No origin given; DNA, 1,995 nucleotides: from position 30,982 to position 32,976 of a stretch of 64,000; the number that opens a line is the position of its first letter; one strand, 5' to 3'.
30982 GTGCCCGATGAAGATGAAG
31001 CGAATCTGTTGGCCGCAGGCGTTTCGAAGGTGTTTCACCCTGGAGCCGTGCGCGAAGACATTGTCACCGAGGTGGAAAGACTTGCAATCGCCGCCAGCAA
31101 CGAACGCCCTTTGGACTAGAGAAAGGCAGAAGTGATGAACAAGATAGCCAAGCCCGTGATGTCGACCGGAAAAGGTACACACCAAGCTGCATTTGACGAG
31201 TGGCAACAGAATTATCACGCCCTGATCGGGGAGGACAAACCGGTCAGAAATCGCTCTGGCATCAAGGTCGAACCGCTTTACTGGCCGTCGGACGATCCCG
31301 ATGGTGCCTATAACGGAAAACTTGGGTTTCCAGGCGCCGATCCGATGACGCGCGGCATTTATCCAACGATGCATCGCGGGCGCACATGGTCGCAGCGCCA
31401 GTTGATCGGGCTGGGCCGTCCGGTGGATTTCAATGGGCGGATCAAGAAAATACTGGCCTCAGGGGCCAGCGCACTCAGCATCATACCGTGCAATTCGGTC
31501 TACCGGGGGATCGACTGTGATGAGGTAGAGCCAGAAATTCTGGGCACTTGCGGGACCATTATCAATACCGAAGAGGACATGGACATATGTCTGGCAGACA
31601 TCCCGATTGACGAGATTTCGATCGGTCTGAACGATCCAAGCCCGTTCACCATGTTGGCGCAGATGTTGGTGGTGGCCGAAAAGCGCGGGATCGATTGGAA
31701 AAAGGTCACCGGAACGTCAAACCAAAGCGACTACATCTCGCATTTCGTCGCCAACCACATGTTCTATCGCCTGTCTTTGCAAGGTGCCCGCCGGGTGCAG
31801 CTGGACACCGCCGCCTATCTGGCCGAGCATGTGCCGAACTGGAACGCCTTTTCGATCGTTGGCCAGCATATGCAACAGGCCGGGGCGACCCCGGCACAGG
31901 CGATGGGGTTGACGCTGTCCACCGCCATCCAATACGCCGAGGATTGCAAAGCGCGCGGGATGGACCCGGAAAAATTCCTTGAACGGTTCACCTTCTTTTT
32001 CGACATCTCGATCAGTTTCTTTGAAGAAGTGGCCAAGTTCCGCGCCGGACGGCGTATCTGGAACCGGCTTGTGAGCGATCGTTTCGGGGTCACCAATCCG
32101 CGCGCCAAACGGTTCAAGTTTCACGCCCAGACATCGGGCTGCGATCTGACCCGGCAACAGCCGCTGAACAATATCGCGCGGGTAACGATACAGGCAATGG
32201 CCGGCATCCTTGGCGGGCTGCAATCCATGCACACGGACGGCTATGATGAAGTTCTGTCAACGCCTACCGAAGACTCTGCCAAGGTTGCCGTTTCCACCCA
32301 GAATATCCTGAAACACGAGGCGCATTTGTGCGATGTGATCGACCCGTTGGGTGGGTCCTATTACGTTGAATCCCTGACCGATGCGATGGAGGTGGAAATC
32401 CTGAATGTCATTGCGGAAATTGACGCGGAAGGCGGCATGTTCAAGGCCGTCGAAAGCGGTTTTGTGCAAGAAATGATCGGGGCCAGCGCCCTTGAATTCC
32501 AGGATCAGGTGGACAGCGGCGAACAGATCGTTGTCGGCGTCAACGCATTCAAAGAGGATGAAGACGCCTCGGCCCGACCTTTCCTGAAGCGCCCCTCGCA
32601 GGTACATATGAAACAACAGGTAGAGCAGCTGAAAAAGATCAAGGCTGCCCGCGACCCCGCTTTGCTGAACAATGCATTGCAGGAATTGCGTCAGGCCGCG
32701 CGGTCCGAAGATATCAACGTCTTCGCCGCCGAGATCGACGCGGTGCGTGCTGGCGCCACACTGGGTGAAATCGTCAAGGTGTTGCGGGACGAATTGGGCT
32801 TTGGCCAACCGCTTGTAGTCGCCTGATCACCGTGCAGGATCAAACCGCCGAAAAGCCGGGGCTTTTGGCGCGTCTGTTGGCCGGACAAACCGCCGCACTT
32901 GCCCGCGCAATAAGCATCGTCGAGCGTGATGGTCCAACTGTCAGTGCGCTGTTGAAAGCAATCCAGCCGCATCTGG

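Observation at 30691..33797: B12 acyl-CoA mutase with an unusual active site (Leu/Asn plus further substitutions)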

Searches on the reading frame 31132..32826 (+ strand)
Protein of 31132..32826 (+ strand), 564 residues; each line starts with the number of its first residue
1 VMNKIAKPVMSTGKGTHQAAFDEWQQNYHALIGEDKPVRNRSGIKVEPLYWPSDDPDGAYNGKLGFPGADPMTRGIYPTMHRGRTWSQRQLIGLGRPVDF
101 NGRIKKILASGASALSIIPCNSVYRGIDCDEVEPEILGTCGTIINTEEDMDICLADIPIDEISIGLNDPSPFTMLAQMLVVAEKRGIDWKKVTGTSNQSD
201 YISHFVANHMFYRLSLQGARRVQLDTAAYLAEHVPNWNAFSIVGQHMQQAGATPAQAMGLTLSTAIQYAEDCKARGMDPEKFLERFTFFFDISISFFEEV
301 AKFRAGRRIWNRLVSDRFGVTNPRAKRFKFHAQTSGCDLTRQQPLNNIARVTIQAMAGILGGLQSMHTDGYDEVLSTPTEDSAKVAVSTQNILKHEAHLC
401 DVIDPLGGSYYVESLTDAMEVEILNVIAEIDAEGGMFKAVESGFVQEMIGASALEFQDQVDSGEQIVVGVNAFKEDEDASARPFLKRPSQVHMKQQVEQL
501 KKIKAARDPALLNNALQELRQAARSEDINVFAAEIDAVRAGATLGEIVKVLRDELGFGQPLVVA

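Call 4: search_protein_families(library=ncbifam, proteins=[window:31132-32826:+])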
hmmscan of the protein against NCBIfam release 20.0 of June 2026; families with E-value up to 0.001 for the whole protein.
window:31132-32826:+ (564 aa): 4 families
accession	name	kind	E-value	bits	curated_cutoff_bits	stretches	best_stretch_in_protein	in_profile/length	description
TIGR00641.1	acid_CoA_mut_N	subfamily_domain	1.4e-144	482.3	303.8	1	41-554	4-518/528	methylmalonyl-CoA mutase N-terminal domain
NF006944.0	PRK09426.1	equivalog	1.7e-127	426.3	876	1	25-555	22-548/721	methylmalonyl-CoA mutase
NF045497.1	IsobCoAmut_IcmF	equivalog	1.8e-60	204.8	1500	1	221-551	735-1065/1076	fused isobutyryl-CoA mutase/GTPase IcmF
TIGR00642.1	mmCoA_mut_beta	equivalog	1.8e-49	168.5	617.25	1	227-477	204-454/620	methylmalonyl-CoA mutase small subunit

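Call 5: search_solved_structures(query=window:31132-32826:+, show_alignments=4)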
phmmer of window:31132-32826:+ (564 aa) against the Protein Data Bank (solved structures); distinct sequences matched with E-value up to 0.001: 11.
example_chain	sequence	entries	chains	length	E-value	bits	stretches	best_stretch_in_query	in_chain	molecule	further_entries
4r3u_A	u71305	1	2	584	6.1e-109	368.3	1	46-553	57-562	2-hydroxyisobutyryl-CoA mutase large subunit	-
8gju_J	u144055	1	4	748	8.5e-99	334.8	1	39-556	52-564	Methylmalonyl-CoA mutase, mitochondrial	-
2xij_A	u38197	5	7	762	9e-99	334.8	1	39-556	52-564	METHYLMALONYL-COA MUTASE, MITOCHONDRIAL | Methylmalonyl-CoA mutase, mitochondrial precursor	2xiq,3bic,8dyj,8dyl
6oxc_A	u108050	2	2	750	4.4e-86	292.9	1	40-553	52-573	Methylmalonyl-CoA mutase large subunit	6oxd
5req_A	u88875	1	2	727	6.7e-84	285.7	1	66-553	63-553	PROTEIN (METHYLMALONYL-COA MUTASE ALPHA-SUBUNIT)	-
1req_A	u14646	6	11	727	9.3e-84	285.2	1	66-553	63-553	METHYLMALONYL-COA MUTASE | PROTEIN (METHYLMALONYL-COA MUTASE)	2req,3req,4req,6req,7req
1e1c_A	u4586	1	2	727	2.3e-82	280.6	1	66-553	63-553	METHYLMALONYL-COA MUTASE ALPHA CHAIN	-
8ssl_A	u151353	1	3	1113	1.8e-48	168.7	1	42-552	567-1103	Fused isobutyryl-CoA mutase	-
4xc6_A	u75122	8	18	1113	1.9e-48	168.7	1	42-552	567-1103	Isobutyryl-CoA mutase fused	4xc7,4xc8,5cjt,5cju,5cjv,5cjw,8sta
1e1c_B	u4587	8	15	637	3.3e-26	95.2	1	225-488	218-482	METHYLMALONYL-COA MUTASE BETA CHAIN | METHYLMALONYL-COA MUTASE | PROTEIN (METHYLMALONYL-COA MUTASE BETA-SUBUNIT)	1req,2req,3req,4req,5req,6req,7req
6oxc_B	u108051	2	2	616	4.8e-18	68.3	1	238-474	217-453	Methylmalonyl-CoA mutase small subunit mutA | Methylmalonyl-CoA mutase small subunit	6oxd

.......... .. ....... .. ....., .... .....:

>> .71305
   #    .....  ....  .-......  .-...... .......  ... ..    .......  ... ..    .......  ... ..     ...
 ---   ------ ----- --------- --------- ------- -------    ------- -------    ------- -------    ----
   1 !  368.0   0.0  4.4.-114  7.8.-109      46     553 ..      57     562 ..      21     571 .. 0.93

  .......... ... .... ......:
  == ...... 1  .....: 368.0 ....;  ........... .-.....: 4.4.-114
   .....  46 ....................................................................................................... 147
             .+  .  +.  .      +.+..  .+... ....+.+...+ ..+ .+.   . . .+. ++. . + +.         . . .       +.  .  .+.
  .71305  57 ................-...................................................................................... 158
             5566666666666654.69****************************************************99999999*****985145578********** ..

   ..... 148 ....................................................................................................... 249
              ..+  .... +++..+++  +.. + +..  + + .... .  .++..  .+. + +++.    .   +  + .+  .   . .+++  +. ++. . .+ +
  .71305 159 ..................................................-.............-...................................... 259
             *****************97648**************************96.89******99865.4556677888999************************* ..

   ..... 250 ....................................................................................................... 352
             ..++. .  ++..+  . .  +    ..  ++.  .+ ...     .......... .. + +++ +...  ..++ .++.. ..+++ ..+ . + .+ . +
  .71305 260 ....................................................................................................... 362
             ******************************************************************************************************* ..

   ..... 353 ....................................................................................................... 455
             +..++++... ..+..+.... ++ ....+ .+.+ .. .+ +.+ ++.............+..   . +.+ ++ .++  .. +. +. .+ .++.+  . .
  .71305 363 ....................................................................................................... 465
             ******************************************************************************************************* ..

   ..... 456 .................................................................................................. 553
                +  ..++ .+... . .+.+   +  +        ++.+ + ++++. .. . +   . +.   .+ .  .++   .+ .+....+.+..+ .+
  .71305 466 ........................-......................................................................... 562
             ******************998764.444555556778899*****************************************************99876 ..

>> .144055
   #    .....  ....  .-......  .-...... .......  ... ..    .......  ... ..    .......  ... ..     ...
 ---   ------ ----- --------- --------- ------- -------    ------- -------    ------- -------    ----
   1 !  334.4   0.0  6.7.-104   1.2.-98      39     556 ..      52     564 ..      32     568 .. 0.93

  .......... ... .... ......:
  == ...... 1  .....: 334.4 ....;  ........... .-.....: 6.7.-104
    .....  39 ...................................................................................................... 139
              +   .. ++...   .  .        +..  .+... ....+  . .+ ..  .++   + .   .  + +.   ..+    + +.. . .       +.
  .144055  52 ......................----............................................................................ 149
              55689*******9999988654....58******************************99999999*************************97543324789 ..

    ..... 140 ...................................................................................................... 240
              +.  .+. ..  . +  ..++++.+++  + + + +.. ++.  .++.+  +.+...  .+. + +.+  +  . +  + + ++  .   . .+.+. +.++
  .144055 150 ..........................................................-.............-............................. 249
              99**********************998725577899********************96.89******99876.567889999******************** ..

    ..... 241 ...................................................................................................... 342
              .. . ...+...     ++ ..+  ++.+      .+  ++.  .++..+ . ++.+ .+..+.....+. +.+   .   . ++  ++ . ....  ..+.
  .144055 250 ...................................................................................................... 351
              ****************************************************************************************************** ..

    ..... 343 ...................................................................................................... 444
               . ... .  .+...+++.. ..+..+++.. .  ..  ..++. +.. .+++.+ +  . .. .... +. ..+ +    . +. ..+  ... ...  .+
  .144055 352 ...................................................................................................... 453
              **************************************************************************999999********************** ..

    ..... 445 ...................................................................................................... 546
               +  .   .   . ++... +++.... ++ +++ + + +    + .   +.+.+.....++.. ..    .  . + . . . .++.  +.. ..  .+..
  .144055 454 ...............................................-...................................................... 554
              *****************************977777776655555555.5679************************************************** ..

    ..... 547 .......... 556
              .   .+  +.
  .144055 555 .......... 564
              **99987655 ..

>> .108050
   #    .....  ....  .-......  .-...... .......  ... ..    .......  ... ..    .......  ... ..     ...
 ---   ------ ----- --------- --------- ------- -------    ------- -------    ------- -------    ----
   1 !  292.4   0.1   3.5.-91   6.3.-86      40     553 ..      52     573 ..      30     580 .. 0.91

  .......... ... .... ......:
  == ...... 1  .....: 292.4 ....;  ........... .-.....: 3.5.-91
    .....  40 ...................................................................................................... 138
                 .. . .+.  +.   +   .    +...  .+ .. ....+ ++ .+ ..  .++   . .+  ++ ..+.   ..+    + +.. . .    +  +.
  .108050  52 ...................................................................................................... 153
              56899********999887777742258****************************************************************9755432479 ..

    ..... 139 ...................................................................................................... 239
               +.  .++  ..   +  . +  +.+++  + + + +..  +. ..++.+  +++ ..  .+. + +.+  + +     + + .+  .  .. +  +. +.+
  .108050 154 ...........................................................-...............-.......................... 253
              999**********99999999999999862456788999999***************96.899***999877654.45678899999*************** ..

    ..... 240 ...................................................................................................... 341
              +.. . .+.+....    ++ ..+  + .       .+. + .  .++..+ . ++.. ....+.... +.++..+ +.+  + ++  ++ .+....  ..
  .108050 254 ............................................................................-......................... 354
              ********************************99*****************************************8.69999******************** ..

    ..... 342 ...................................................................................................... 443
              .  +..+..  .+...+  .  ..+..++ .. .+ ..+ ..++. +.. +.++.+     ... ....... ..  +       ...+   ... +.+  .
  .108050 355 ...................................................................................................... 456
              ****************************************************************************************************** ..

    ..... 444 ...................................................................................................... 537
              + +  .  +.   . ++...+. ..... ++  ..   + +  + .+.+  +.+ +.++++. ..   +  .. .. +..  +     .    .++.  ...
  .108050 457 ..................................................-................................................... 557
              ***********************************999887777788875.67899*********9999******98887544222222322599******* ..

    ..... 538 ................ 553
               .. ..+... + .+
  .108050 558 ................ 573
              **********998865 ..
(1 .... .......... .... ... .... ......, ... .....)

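Call 6: find_homologous_proteins(query=window:31132-32826:+, max_evalue=1e-30)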
Query window:31132-32826:+ (564 aa): 7899 proteins with E <= 1e-30 among 8000 candidates; the best 120 are listed.
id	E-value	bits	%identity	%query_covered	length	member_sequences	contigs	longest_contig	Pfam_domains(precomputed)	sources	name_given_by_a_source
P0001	0.0e+0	1162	90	100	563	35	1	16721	PF01642.29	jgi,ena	-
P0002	0.0e+0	1051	82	100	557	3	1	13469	PF01642.29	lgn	-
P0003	0.0e+0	1049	82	100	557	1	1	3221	PF01642.29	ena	-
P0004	0.0e+0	1048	81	100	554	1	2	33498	PF01642.29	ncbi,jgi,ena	-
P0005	0.0e+0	1046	81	100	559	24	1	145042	PF01642.29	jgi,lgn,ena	-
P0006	0.0e+0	1044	84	96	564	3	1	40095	PF01642.29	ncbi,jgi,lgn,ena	-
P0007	0.0e+0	1044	80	100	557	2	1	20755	PF01642.29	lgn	-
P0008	0.0e+0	1044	81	100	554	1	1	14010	PF01642.29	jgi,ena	-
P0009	0.0e+0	1032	80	100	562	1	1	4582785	PF01642.29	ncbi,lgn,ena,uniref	ncbi:acyl-CoA mutase large subunit family protein [Nisaea sp.]|uniref:acyl-CoA mutase large subunit 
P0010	0.0e+0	1029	80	100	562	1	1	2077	PF01642.29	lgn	-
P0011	0.0e+0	1026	79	100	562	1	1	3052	PF01642.29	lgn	-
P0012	0.0e+0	1026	79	100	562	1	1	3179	PF01642.29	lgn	-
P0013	0.0e+0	1024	79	100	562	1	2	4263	PF01642.29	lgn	-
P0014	0.0e+0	1023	79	100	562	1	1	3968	PF01642.29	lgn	-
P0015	0.0e+0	1023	79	100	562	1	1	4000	PF01642.29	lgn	-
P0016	0.0e+0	1022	79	100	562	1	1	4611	PF01642.29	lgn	-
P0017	0.0e+0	1022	79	100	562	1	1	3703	PF01642.29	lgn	-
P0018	0.0e+0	1015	79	100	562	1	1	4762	PF01642.29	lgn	-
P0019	2.0e-297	1005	79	97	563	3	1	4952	PF01642.29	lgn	-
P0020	9.6e-296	1000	79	96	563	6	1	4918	PF01642.29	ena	-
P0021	1.9e-294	995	78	100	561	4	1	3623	PF01642.29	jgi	jgi:methylmalonyl-CoA mutase, N-terminal domain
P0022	2.3e-289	979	78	96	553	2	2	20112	PF01642.29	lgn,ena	-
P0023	3.4e-287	972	76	100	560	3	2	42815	PF01642.29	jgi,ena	-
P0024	9.9e-285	963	75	100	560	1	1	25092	PF01642.29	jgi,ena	-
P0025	2.5e-282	956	75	97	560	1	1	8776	PF01642.29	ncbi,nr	ncbi:MAG: methylmalonyl-CoA mutase [Rhodobacteraceae bacterium]|nr:MAG: methylmalonyl-CoA mutase [Pa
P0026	5.1e-282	954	74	100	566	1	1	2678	PF01642.29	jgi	-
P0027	1.8e-280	949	74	100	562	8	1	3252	PF01642.29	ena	-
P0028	2.3e-280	949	73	100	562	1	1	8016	PF01642.29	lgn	-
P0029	1.0e-279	947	74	100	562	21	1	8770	PF01642.29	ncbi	-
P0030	1.3e-279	947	74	100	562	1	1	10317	PF01642.29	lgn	-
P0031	2.5e-279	946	74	100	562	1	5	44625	PF01642.29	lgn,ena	-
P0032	9.7e-279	944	74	100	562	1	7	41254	PF01642.29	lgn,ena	-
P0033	1.9e-278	943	73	99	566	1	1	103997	PF01642.29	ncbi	-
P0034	1.9e-278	943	74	100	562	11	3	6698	PF01642.29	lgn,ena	-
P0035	4.8e-278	941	74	100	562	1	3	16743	PF01642.29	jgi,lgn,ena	jgi:methylmalonyl-CoA mutase N-terminal domain/subunit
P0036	1.2e-277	940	74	100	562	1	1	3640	PF01642.29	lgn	-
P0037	1.3e-277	940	74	100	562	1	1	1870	PF01642.29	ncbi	-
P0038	1.5e-276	936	73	100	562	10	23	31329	PF01642.29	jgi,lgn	jgi:methylmalonyl-CoA mutase N-terminal domain/subunit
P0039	1.6e-276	936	73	100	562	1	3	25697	PF01642.29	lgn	-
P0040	4.1e-275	932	73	100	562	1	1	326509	PF01642.29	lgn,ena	-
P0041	1.1e-274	930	73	100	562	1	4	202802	PF01642.29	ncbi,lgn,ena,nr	ncbi:MAG: acyl-CoA mutase large subunit family protein [Rhodobacteraceae bacterium]|nr:acyl-CoA muta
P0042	9.4e-273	924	71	99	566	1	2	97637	PF01642.29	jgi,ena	-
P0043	1.2e-272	924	72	97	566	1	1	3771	PF01642.29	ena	-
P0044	1.6e-270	917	73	97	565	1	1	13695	PF01642.29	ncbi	-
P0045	7.8e-270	914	72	97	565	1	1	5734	PF01642.29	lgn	-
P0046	4.4e-269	912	72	97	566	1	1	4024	PF01642.29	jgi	jgi:methylmalonyl-CoA mutase N-terminal domain/subunit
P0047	2.1e-268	910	70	99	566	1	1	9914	PF01642.29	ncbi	-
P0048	2.2e-268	910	72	97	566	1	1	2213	PF01642.29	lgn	-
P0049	1.7e-266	903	70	99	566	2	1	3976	PF01642.29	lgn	-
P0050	5.5e-266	902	71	97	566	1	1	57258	PF01642.29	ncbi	-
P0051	1.7e-265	900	71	97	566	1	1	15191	PF01642.29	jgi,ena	-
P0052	1.1e-263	894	71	97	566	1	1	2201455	PF01642.29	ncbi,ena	-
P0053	4.3e-262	889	69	100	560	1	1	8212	PF01642.29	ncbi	-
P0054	9.5e-251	851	74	87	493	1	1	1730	PF01642.29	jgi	-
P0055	8.1e-249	845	69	97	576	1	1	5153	PF01642.29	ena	-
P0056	4.3e-240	816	65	99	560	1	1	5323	PF01642.29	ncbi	ncbi:MAG: methylmalonyl-CoA mutase [Acidiferrobacterales bacterium]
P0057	1.6e-239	814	64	99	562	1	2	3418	PF01642.29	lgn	-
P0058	2.0e-239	814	66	97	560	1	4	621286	PF01642.29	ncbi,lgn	-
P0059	3.2e-239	813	64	98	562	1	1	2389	PF01642.29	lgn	-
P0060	5.8e-239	812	64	99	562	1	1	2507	PF01642.29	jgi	-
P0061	6.4e-239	812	64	99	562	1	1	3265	PF01642.29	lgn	-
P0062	1.1e-238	811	82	77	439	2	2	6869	PF01642.29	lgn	-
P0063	2.7e-238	810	65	96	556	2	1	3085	PF01642.29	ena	-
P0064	4.2e-238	810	64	99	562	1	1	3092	PF01642.29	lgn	-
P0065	8.8e-238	808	66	96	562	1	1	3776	PF01642.29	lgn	-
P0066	3.3e-237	807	64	100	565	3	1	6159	PF01642.29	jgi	jgi:methylmalonyl-CoA mutase N-terminal domain/subunit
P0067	4.0e-237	806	66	96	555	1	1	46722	PF01642.29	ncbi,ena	-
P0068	4.6e-237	806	67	93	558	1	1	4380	PF01642.29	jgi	-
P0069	6.1e-237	806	64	96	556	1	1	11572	PF01642.29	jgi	jgi:methylmalonyl-CoA mutase, N-terminal domain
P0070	7.4e-237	805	64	96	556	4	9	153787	PF01642.29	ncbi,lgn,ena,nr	ncbi:MAG: acyl-CoA mutase large subunit family protein [Rhodospirillales bacterium]|nr:acyl-CoA muta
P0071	8.3e-237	805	64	97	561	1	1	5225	PF01642.29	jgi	jgi:methylmalonyl-CoA mutase N-terminal domain/subunit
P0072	9.8e-237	805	65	96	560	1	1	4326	PF01642.29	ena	-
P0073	1.1e-236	805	65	95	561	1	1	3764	PF01642.29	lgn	-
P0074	1.2e-236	805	65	96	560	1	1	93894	PF01642.29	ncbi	-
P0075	1.8e-236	804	65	96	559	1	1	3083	PF01642.29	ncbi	-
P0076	3.2e-236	803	66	96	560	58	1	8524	PF01642.29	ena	-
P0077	5.1e-236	803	64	96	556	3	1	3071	PF01642.29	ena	-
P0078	6.2e-236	802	65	97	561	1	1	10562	PF01642.29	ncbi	-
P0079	7.5e-236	802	64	97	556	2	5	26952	PF01642.29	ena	-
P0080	8.1e-236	802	65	97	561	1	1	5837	PF01642.29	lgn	-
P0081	9.0e-236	802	66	97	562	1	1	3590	PF01642.29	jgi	-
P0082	1.1e-235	802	63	100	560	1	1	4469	PF01642.29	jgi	jgi:methylmalonyl-CoA mutase N-terminal domain/subunit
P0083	1.6e-235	801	64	96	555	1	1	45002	PF01642.29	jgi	jgi:methylmalonyl-CoA mutase, N-terminal domain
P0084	2.2e-235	801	66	96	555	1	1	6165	PF01642.29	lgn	-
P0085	3.8e-235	800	64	99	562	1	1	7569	PF01642.29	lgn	-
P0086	3.8e-235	800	64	96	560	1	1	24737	PF01642.29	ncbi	-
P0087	3.9e-235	800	63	97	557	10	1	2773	PF01642.29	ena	-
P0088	5.6e-235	799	63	99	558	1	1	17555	PF01642.29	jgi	-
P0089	6.4e-235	799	62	99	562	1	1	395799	PF01642.29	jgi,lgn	-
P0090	6.7e-235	799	63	96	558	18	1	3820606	PF01642.29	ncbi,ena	-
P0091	6.9e-235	799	64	96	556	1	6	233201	PF01642.29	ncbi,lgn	-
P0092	7.2e-235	799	64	99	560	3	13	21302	PF01642.29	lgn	-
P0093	1.0e-234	798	64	97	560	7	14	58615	PF01642.29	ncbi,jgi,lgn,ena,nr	ncbi:MAG: methylmalonyl-CoA mutase [Deltaproteobacteria bacterium]|jgi:methylmalonyl-CoA mutase, N-t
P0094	1.1e-234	798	62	100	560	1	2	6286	PF01642.29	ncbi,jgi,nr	ncbi:MAG: methylmalonyl-CoA mutase [Rhodospirillales bacterium]|nr:methylmalonyl-CoA mutase [Rhodosp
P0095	1.1e-234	798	65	96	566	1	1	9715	PF01642.29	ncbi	-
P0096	1.2e-234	798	65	96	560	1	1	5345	PF01642.29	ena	-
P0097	2.7e-234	797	64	99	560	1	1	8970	PF01642.29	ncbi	-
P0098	2.8e-234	797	64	96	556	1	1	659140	PF01642.29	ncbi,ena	-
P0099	3.5e-234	797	64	96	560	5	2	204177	PF01642.29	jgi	jgi:methylmalonyl-CoA mutase N-terminal domain/subunit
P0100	5.3e-234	796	65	96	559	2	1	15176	PF01642.29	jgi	jgi:methylmalonyl-CoA mutase N-terminal domain/subunit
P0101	6.9e-234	796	64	96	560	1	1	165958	PF01642.29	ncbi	-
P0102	7.2e-234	796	64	96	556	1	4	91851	PF01642.29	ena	-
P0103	8.0e-234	795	63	97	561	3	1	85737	PF01642.29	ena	-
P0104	9.2e-234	795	65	97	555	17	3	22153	PF01642.29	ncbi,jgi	jgi:methylmalonyl-CoA mutase N-terminal domain/subunit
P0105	1.3e-233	795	62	99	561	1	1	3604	PF01642.29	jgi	-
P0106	1.3e-233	795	64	99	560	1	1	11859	PF01642.29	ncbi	-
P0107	1.4e-233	795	64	97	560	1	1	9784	PF01642.29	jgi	jgi:methylmalonyl-CoA mutase N-terminal domain/subunit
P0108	1.4e-233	795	63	96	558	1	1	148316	PF01642.29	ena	-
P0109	1.7e-233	794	64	97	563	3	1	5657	PF01642.29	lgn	-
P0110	1.7e-233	794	65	97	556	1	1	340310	PF01642.29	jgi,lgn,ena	-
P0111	1.9e-233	794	64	96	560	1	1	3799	PF01642.29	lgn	-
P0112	1.9e-233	794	63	96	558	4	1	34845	PF01642.29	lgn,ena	-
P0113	2.0e-233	794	64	97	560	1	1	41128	PF01642.29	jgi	-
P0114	2.1e-233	794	64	96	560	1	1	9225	PF01642.29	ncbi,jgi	-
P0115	2.8e-233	794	64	98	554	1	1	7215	PF01642.29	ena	-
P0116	3.6e-233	793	64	97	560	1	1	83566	PF01642.29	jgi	jgi:methylmalonyl-CoA mutase N-terminal domain/subunit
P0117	4.1e-233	793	64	99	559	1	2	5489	PF01642.29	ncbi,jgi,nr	ncbi:MAG: acyl-CoA mutase large subunit family protein [Alphaproteobacteria bacterium]|jgi:methylmal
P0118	4.2e-233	793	64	96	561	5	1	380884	PF01642.29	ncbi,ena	-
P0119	4.7e-233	793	64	97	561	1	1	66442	PF01642.29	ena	-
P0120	5.0e-233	793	64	97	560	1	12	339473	PF01642.29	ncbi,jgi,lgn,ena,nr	ncbi:MAG: methylmalonyl-CoA mutase [Gammaproteobacteria bacterium]|jgi:methylmalonyl-CoA mutase N-te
